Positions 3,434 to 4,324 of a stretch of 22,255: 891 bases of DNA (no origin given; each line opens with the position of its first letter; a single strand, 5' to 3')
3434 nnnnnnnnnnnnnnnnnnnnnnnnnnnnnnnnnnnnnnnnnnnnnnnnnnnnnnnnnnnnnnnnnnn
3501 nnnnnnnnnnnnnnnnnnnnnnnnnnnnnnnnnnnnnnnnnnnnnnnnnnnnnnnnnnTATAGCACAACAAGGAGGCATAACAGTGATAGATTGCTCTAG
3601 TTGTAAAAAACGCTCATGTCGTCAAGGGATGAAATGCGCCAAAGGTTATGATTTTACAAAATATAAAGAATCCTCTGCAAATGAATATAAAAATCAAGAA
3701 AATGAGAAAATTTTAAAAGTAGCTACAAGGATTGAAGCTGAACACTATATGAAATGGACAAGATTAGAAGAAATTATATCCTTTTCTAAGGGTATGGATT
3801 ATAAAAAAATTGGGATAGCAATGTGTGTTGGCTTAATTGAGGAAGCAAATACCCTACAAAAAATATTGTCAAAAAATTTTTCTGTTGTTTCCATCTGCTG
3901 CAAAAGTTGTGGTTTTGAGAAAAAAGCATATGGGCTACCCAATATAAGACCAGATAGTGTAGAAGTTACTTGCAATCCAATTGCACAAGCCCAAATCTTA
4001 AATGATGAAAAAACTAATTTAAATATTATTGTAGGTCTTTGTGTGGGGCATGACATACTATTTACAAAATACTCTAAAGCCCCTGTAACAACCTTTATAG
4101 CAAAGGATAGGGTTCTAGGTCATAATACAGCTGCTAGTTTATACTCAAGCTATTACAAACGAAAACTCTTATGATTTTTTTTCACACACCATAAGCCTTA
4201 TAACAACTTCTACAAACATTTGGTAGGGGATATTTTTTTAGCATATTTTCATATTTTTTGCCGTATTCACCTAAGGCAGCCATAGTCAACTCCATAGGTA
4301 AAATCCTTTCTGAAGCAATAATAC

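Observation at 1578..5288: Uncharacterised Fe-S / radical SAM gene cluster: Mrp-like ATPase without CxxC, radical SAM, DUF1847, and a convergent radical SAM/SPASM-like enzyme. No precursor peptide is visible.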

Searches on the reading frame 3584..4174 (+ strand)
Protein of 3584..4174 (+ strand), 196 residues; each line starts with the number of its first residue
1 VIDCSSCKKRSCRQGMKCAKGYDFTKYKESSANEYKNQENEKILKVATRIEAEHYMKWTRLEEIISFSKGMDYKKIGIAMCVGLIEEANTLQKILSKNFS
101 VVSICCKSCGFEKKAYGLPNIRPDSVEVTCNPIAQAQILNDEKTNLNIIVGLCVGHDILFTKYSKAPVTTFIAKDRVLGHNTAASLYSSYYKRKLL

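Call 3: search_protein_families(library=pfam, proteins=[window:3584-4174:+], max_evalue=0.01)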
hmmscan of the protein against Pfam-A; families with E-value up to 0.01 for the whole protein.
window:3584-4174:+ (196 aa): 1 family
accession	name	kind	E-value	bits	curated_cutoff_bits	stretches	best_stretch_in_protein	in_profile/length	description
PF08901.16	DUF1847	-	1.4e-58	197.3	25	1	26-171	8-157/157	Protein of unknown function (DUF1847)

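Call 4: search_protein_families(library=ncbifam, proteins=[window:3584-4174:+], max_evalue=0.01)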
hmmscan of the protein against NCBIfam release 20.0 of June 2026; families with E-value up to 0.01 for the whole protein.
window:3584-4174:+ (196 aa): 0 families

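Call 11: find_encoding_contigs(protein=window:3584-4174:+, flank=10000, max_places=6)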
Protein window:3584-4174:+ (196 aa): no gene with exactly this product is on record in the collection.

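Call 13: find_homologous_proteins(query=window:3584-4174:+, max_evalue=0.00001)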
Query window:3584-4174:+ (196 aa): 4123 proteins with E <= 0.00001 among 4182 candidates; the best 120 are listed.
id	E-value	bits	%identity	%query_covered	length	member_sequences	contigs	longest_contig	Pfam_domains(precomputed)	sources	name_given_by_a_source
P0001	9.9e-113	392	89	100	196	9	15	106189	PF08901.17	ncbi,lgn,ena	-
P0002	6.8e-95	334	76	100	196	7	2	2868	PF08901.17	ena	-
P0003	5.4e-93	328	74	100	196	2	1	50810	PF08901.17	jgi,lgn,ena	jgi:uncharacterized metal-binding protein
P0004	1.9e-75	271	61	99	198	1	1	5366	PF08901.17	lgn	-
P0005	3.4e-75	270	61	99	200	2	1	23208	PF08901.17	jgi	jgi:uncharacterized metal-binding protein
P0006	7.9e-75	269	58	99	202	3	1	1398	PF08901.17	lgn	-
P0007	1.3e-74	268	63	100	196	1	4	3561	PF08901.17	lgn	-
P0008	2.9e-74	267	59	99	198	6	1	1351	PF08901.17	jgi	-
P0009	3.1e-74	267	60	100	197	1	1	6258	PF08901.17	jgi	-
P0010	3.1e-74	267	61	99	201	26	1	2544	PF08901.17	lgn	-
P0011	7.3e-74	265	60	99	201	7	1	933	PF08901.17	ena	-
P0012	7.7e-74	265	59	99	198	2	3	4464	PF08901.17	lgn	-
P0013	3.0e-73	263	60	99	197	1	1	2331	PF08901.17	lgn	-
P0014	4.8e-73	263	61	100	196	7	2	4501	PF08901.17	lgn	-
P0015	6.3e-73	262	60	99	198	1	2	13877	PF08901.17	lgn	-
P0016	9.8e-73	262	60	99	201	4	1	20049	PF08901.17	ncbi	-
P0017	1.2e-72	262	61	100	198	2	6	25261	PF08901.17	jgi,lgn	jgi:uncharacterized metal-binding protein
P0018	1.3e-72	261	58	100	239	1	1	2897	PF08901.17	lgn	-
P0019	2.7e-72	260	59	96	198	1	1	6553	PF08901.17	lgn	-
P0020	3.1e-72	260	61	99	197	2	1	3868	PF08901.17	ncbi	-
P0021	3.6e-72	260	60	100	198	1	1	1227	PF08901.17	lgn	-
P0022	4.3e-72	260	61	100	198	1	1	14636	PF08901.17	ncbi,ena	-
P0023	4.7e-72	260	58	100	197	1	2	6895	PF08901.17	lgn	-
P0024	5.5e-72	259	59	100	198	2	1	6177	PF08901.17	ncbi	-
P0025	6.2e-72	259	58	99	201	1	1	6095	PF08901.17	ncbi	ncbi:MAG: DUF1847 domain-containing protein [Bacteroidales bacterium]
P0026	1.3e-71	258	59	99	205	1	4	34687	PF08901.17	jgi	jgi:uncharacterized metal-binding protein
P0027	2.2e-71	257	58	99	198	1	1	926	PF08901.17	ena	-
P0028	3.7e-71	257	59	100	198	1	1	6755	PF08901.17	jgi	jgi:uncharacterized metal-binding protein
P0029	3.7e-71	257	59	99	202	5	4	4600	PF08901.17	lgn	-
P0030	4.4e-71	256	56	99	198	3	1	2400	PF08901.17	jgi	jgi:uncharacterized metal-binding protein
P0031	5.4e-71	256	57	99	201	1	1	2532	PF08901.17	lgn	-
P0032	5.6e-71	256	58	99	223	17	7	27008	PF08901.17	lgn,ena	-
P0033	8.4e-71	256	58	99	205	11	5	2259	PF08901.17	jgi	jgi:uncharacterized metal-binding protein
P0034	9.0e-71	255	57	99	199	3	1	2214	PF08901.17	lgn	-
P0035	1.1e-70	255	59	100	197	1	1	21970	PF08901.17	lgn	-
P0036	1.4e-70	255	58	99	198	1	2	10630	PF08901.17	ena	-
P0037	2.1e-70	254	58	99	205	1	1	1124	PF08901.17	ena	-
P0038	3.0e-70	254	59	99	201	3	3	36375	PF08901.17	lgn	-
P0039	3.3e-70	254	58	99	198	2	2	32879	PF08901.17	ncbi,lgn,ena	-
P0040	4.0e-70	253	57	99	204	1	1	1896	PF08901.17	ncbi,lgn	-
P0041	4.1e-70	253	57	99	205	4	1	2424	PF08901.17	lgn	-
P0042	8.1e-70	252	59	99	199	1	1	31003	PF08901.17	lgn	-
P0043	1.2e-69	252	58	100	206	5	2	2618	PF08901.17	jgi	-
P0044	4.0e-69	250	60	95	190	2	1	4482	PF08901.17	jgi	jgi:uncharacterized metal-binding protein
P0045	4.1e-69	250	57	99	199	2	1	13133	PF08901.17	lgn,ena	-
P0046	4.3e-69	250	58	99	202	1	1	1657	PF08901.17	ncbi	-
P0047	4.9e-69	250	89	64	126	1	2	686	PF08901.17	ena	-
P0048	5.8e-69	250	56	99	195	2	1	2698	PF08901.17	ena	-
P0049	6.6e-69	249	58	99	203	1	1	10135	PF08901.17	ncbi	ncbi:MAG: DUF1847 domain-containing protein [Bacteroidales bacterium]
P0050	6.8e-69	249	57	99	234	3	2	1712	PF08901.17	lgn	-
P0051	7.6e-69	249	57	99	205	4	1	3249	PF08901.17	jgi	jgi:uncharacterized metal-binding protein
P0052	1.3e-68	248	57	99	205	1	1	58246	PF08901.17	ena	-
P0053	1.3e-68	248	57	99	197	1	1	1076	PF08901.17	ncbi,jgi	jgi:uncharacterized metal-binding protein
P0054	1.5e-68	248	58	100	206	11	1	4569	PF08901.17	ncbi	-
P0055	2.3e-68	248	57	100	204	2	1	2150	PF08901.17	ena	-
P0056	2.3e-68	248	58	99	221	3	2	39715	PF08901.17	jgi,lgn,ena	-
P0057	2.4e-68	247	59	99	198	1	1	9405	PF08901.17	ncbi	-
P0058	2.6e-68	247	55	99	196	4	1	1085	PF08901.17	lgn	-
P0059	2.8e-68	247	57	99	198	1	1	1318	PF08901.17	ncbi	-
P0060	4.7e-68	247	55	99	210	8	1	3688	PF08901.17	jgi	jgi:uncharacterized metal-binding protein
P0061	5.5e-68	246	57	99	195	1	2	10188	PF08901.17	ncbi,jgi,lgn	-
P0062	9.9e-68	245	57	100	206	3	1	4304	PF08901.17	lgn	-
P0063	1.2e-67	245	57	99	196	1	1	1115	PF08901.17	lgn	-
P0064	1.4e-67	245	55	99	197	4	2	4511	PF08901.17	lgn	-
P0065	2.4e-67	244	55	99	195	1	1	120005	PF08901.17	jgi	jgi:uncharacterized metal-binding protein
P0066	2.8e-67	244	56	100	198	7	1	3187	PF08901.17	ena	-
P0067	3.4e-67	244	56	99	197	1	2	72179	PF08901.17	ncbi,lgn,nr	ncbi:MAG: DUF1847 domain-containing protein [Clostridiaceae bacterium]|nr:DUF1847 domain-containing 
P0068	3.6e-67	244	56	99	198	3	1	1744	PF08901.17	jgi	jgi:uncharacterized metal-binding protein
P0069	4.1e-67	243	56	99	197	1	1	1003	PF08901.17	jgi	jgi:uncharacterized metal-binding protein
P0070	7.1e-67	243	56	99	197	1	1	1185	PF08901.17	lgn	-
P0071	1.2e-66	242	57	100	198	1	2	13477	PF08901.17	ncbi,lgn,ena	-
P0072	2.8e-66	241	56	98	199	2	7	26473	PF08901.17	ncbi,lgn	ncbi:MAG: DUF1847 domain-containing protein [Bacteroidales bacterium]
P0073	5.3e-66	240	55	99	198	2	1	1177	PF08901.17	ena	-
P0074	9.8e-66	239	54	99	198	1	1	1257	PF08901.17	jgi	-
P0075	1.3e-65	239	54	99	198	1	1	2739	PF08901.17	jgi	-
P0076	1.7e-65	238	56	99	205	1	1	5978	PF08901.17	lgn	-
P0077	4.3e-65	237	56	99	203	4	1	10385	PF08901.17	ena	-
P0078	1.1e-64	236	55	99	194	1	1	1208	PF08901.17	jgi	jgi:uncharacterized metal-binding protein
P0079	1.3e-64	235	54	99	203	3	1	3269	PF08901.17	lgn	-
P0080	3.0e-64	234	55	99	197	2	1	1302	PF08901.17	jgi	jgi:uncharacterized metal-binding protein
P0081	3.1e-64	234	53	99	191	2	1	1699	PF08901.17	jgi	jgi:uncharacterized metal-binding protein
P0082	3.3e-64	234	51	99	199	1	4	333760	PF08901.17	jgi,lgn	-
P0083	5.9e-64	233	52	99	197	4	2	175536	PF08901.17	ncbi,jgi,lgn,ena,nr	ncbi:MAG TPA: DUF1847 domain-containing protein [Pelovirga sp.]|nr:DUF1847 domain-containing protein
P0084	6.5e-64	233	53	99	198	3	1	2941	PF08901.17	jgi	jgi:uncharacterized metal-binding protein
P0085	1.0e-63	232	53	99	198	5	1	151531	PF08901.17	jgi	jgi:uncharacterized metal-binding protein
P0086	2.9e-63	231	51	100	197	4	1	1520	PF08901.17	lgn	-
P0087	3.4e-63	231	54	99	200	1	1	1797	PF08901.17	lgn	-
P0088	3.6e-63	231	52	99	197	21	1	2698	PF08901.17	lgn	-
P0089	5.3e-63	230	60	99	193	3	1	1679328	PF08901.17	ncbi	ncbi:DUF1847 domain-containing protein [Methanocaldococcus sp. 10A]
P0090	5.4e-63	230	52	99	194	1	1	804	PF08901.17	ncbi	-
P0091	1.4e-62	229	54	99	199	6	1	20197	PF08901.17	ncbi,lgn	ncbi:MAG: DUF1847 domain-containing protein [Bacteroidales bacterium]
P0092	5.3e-62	227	56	99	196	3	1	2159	PF08901.17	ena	-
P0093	5.9e-62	227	55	99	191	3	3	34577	PF08901.17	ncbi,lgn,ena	ncbi:MAG: DUF1847 domain-containing protein [Candidatus Zixiibacteriota bacterium]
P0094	1.3e-61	226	56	99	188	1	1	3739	PF08901.17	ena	-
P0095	1.3e-61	226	60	89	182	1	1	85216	PF08901.17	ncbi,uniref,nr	ncbi:DUF1847 domain-containing protein [Perlabentimonas gracilis]|uniref:DUF1847 domain-containing p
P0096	1.3e-61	225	55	99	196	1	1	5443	PF08901.17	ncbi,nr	ncbi:MAG: DUF1847 domain-containing protein [Candidatus Helarchaeota archaeon]|nr:DUF1847 domain-con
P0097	1.6e-61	225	55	98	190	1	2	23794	PF08901.17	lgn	-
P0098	1.7e-61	225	59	98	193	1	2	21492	PF08901.17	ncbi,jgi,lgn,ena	ncbi:DUF1847 domain-containing protein [Methanocaldococcus sp.]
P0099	2.0e-61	225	56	98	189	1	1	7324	PF08901.17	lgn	-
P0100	2.0e-61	225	56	99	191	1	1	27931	PF08901.17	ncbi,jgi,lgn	jgi:uncharacterized metal-binding protein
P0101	3.3e-61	224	53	97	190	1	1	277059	PF08901.17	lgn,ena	-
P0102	4.2e-61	224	55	99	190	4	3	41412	PF08901.17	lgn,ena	-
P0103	6.4e-61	223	56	98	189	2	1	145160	PF08901.17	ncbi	-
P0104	6.5e-61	223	54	99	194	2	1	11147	PF08901.17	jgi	jgi:uncharacterized metal-binding protein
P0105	1.2e-60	222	53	99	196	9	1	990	PF08901.17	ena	-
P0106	2.4e-60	221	53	97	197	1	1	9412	PF08901.17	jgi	jgi:uncharacterized metal-binding protein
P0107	3.2e-60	221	60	96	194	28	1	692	PF08901.17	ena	-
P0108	3.7e-60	221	53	99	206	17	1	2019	PF08901.17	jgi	-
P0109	3.8e-60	221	54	99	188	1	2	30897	PF08901.17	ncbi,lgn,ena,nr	ncbi:MAG: DUF1847 domain-containing protein [Desulfitobacterium hafniense]|nr:DUF1847 domain-contain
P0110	5.3e-60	220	55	98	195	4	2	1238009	PF08901.17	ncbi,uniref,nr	ncbi:hypothetical protein J422_01283 [Methanocaldococcus villosus KIN24-T80]|uniref:Metal-binding pr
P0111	5.3e-60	220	57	96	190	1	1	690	PF08901.17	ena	-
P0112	6.2e-60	220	52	99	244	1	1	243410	PF08901.17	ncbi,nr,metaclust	ncbi:hypothetical protein CEB3_c30970 [Peptococcaceae bacterium CEB3]|nr:hypothetical protein CEB3_c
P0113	7.5e-60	220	55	98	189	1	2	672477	PF08901.17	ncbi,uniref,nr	ncbi:DUF1847 domain-containing protein [Methanotorris formicicus]|uniref:Metal-binding protein n=1 T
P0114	9.8e-60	219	53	99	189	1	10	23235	PF08901.17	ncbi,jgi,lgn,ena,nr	ncbi:MAG TPA: DUF1847 domain-containing protein [Candidatus Eremiobacteraeota bacterium]|nr:MAG: hyp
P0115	1.1e-59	219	56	88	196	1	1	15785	PF08901.17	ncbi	-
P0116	1.2e-59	219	52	99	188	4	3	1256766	PF08901.17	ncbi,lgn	ncbi:DUF1847 domain-containing protein [Paradesulfitobacterium aromaticivorans]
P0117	1.5e-59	219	54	98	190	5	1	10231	PF08901.17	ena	-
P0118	2.1e-59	218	52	99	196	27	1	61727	PF08901.17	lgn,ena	-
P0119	2.1e-59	218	53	98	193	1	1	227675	PF08901.17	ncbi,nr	ncbi:hypothetical protein SY88_15300 [Clostridiales bacterium PH28_bin88]|nr:hypothetical protein SY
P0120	2.2e-59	218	53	99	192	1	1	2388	PF08901.17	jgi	-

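Call 14: find_encoding_contigs(protein=P0001, flank=10000, max_places=4)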
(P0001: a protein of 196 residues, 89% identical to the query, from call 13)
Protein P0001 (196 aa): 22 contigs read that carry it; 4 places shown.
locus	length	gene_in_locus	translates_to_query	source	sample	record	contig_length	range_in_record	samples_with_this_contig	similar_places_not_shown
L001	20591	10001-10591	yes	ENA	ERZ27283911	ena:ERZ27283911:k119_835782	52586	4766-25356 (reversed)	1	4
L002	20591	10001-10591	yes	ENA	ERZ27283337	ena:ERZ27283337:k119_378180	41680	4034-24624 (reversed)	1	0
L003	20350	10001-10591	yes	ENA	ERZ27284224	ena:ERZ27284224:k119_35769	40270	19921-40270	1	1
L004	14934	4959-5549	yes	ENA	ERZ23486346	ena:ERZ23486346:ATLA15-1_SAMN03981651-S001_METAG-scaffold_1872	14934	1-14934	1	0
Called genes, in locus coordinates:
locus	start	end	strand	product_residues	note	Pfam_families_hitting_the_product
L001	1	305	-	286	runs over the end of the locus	PF02569:Pantoate_ligase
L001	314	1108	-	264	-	PF02548:Pantoate_transf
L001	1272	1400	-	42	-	-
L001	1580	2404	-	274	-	PF01223:Endonuclease_NS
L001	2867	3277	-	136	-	PF01814:Hemerythrin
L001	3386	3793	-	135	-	PF01814:Hemerythrin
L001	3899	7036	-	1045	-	PF13185:GAF_2, PF13492:GAF_3 (faint), PF01590:GAF, PF08447:PAS_3, PF13185:GAF_2, PF13188:PAS_8, PF00990:GGDEF, PF00563:EAL, +2 more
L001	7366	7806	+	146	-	PF02635:DsrE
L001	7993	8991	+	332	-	PF01656:CbiA, PF02374:ArsA_ATPase (faint), PF10609:ParA, PF13614:AAA_31 (weak)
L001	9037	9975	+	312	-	PF04055:Radical_SAM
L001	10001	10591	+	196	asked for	PF08901:DUF1847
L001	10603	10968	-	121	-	PF13186:SPASM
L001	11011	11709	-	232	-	PF04055:Radical_SAM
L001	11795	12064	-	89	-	PF09723:Zn_ribbon_8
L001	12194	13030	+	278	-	PF00753:Lactamase_B (weak), PF12706:Lactamase_B_2 (weak)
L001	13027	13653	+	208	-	PF01209:Ubie_methyltran, PF05175:MTS (weak), PF13489:Methyltransf_23, PF01728:FtsJ (weak), PF13847:Methyltransf_31, PF08241:Methyltransf_11, PF08242:Methyltransf_12, PF13649:Methyltransf_25, +1 more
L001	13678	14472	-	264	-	PF04454:Linocin_M18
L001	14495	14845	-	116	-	PF22277:EncFtn-like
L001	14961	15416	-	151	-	PF00578:AhpC-TSA, PF08534:Redoxin (weak), PF10417:1-cysPrx_C (weak)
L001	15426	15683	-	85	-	PF00578:AhpC-TSA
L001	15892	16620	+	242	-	PF01643:Acyl-ACP_TE, PF13279:4HBT_2 (faint), PF20791:Acyl-ACP_TE_C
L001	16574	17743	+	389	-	PF01497:Peripla_BP_2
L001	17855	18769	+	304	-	PF01032:FecCD, PF00950:ABC-3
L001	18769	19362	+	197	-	PF02463:SMC_N, PF13175:AAA_15 (weak), PF13555:AAA_29 (faint), PF00005:ABC_tran, PF13304:AAA_21 (weak)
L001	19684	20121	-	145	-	-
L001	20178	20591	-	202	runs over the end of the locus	PF00753:Lactamase_B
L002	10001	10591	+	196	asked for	PF08901:DUF1847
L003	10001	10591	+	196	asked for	PF08901:DUF1847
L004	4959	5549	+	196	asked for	PF08901:DUF1847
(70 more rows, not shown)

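Call 15: find_encoding_contigs(protein=P0003, flank=10000, max_places=3)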
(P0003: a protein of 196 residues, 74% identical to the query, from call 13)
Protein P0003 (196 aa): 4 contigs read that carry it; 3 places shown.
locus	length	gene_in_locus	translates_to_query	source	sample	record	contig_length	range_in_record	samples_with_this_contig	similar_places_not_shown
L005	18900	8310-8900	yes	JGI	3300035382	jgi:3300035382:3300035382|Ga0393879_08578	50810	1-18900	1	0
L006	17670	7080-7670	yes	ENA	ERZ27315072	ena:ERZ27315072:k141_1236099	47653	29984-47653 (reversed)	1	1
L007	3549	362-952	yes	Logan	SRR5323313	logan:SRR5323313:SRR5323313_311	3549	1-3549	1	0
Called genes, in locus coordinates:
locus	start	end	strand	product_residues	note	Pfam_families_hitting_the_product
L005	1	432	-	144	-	?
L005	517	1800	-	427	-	PF06808:DctM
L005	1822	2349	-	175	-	PF04290:DctQ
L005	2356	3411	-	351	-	PF03480:DctP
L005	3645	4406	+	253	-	PF00561:Abhydrolase_1, PF12146:Hydrolase_4, PF12697:Abhydrolase_6, PF00561:Abhydrolase_1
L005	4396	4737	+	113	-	-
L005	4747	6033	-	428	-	-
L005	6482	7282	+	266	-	PF02374:ArsA_ATPase (weak), PF09140:MipZ (weak), PF10609:ParA, PF13614:AAA_31, PF01656:CbiA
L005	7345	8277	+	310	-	PF04055:Radical_SAM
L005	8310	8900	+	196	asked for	PF08901:DUF1847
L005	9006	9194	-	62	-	PF09723:Zn_ribbon_8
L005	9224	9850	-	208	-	PF01209:Ubie_methyltran (weak), PF13489:Methyltransf_23 (weak), PF08241:Methyltransf_11, PF13649:Methyltransf_25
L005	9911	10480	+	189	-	PF11845:Tll0287-like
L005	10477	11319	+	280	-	PF00753:Lactamase_B, PF12706:Lactamase_B_2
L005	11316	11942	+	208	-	PF01209:Ubie_methyltran, PF13489:Methyltransf_23, PF01728:FtsJ (weak), PF02390:Methyltransf_4 (weak), PF13847:Methyltransf_31, PF08241:Methyltransf_11, PF08242:Methyltransf_12, PF13649:Methyltransf_25, +1 more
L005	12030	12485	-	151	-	PF00578:AhpC-TSA, PF08534:Redoxin, PF10417:1-cysPrx_C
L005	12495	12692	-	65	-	PF00578:AhpC-TSA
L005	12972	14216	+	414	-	PF07715:Plug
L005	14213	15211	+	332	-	PF00593:TonB_dep_Rec_b-barrel, PF14905:OMP_b-brl_3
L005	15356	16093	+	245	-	PF01643:Acyl-ACP_TE, PF13279:4HBT_2 (faint), PF20791:Acyl-ACP_TE_C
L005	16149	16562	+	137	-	PF01475:FUR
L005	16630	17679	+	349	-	PF01497:Peripla_BP_2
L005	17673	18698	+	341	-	PF01032:FecCD, PF00950:ABC-3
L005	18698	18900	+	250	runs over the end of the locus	PF02463:SMC_N (weak), PF13175:AAA_15 (weak), PF00005:ABC_tran, PF13304:AAA_21 (faint)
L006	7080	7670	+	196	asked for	PF08901:DUF1847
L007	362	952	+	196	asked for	PF08901:DUF1847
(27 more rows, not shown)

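Call 17: find_related_loci(query=A1, collection=genome_contigs, flank=10000)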
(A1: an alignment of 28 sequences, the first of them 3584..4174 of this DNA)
Query A1 (196 aa) in genome_contigs; peptide patterns used: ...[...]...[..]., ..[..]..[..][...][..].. (x = any residue, [..] = any of these).
600 stretches matched a pattern (row limit reached: there are more); 590 encode a relative of the query (tblastn E <= 1e-3); the best 80 are kept; 80 distinct loci.
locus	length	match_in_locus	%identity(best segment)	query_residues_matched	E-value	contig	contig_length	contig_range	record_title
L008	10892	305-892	75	1-196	6e-99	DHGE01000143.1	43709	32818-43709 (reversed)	MAG TPA_asm: Deferribacterales bacterium UBA4806 UBA4806_contig_1282, whole genome shotgun sequence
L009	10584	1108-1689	61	2-195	4e-79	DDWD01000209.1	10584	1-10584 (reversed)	MAG TPA_asm: Bacteroidales bacterium UBA2295 UBA2295_contig_45426, whole genome shotgun sequence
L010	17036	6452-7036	58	2-196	1e-76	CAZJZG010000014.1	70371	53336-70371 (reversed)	MAG TPA_asm: uncultured Bacteroidales bacterium isolate binchicken_co235_404 genome assembly, contig: NODE_899_length_70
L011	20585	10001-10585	57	1-195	2e-76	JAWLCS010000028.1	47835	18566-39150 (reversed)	MAG: Bacteroidales bacterium isolate 15dZY3.bin.68 NODE_1076_length_47835_cov_27.496334, whole genome shotgun sequence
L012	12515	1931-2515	57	1-195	2e-76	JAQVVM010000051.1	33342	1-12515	MAG: Bacteroidales bacterium isolate STF1_8 NODE_2741_length_33342_cov_4.622640_Sandtown_F1, whole genome shotgun sequen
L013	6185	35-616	58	3-196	7e-76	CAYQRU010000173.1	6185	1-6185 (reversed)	MAG TPA_asm: uncultured Bacteroidales bacterium isolate binchicken_co22_54 genome assembly, contig: NODE_12155_length_61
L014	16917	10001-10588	57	1-196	4e-75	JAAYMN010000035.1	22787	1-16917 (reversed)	MAG: Bacillota bacterium isolate AS20ysBPTH_33 33423_AS20, whole genome shotgun sequence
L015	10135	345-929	58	1-195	2e-75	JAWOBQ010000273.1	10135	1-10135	MAG: Bacteroidales bacterium isolate BLK3-3.bin.221 k191_2169846, whole genome shotgun sequence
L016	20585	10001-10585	57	2-196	1e-74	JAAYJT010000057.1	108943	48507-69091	MAG: Bacteroidales bacterium isolate AS10tlH2TH_315 204717_AS10, whole genome shotgun sequence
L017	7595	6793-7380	56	1-196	3e-74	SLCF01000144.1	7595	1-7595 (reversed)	MAG: Bacteroidales bacterium isolate CSSed162cmB_490 CSSed16-2cmB-42992, whole genome shotgun sequence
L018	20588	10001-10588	56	1-196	6e-74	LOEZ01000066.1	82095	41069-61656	MAG: Gracilibacter sp. BRH_c7a BRHa_1004811, whole genome shotgun sequence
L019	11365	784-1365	57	2-195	7e-74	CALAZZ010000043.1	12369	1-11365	MAG TPA_asm: uncultured Bacteroidales bacterium isolate SRR7299214_bin.157_CONCOCT_v1.1_MAG genome assembly, contig: ERZ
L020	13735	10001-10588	57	1-196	2e-73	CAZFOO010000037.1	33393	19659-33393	MAG TPA_asm: uncultured Bacteroidales bacterium isolate SRP252850_co1_130 genome assembly, contig: NODE_2152_length_3339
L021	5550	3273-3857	57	1-195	1e-73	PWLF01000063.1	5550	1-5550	MAG: Bacteroidales bacterium isolate CSSed10_229R1 CS-Sed10-C49203, whole genome shotgun sequence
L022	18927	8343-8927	57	1-195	5e-73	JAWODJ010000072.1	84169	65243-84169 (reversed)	MAG: Bacteroidales bacterium isolate BLK5-2.bin.130 k191_1911576, whole genome shotgun sequence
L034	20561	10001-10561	52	4-195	8e-65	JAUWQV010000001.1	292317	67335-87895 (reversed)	MAG: Methanocellales archaeon isolate CSMAG_2511 CSMAG_2511_k141_463192_length_292317_cov_25.9981, whole genome shotgun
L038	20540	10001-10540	55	17-195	1e-64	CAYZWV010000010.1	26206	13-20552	MAG TPA_asm: uncultured Methanocellaceae archaeon isolate SRP323688_co1_148 genome assembly, contig: NODE_3210_length_26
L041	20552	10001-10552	51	4-196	2e-63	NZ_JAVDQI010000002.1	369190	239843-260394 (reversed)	Methanococcoides alaskense strain DSM 17273 Ga0451171_02, whole genome shotgun sequence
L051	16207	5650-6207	51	4-195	1e-61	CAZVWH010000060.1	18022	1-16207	MAG TPA_asm: uncultured Pirellulales bacterium isolate binchicken_co262_238 genome assembly, contig: NODE_3315_length_18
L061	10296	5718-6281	51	2-195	7e-61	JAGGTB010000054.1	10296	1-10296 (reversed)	MAG: Hadesarchaea archaeon isolate AUK037 PB_MANV_037_c_000000000336, whole genome shotgun sequence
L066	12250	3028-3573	48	4-194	6e-60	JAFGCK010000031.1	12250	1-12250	MAG: Methanosarcinaceae archaeon isolate Zod_Metabat.1106 k87_1765225, whole genome shotgun sequence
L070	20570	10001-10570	47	3-195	2e-59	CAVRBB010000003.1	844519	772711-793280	MAG: Bryobacterales bacterium isolate MFD04944.bin.2.53 genome assembly, contig: contig_18670, whole genome shotgun sequ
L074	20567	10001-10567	49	3-196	3e-59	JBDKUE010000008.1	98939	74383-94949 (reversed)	MAG: Syntrophomonas sp. isolate 7_bin.46_R1 c_000000945125, whole genome shotgun sequence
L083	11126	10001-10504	53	27-195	3e-58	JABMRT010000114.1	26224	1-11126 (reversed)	MAG: candidate division KSB1 bacterium isolate bin.322 k141_3234305, whole genome shotgun sequence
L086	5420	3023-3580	47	4-195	3e-58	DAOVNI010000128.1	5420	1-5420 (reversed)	MAG TPA_asm: Phycisphaerae bacterium isolate CSMAG_1493 CSMAG_1493_k141_990349_length_5420_cov_41.9362, whole genome sho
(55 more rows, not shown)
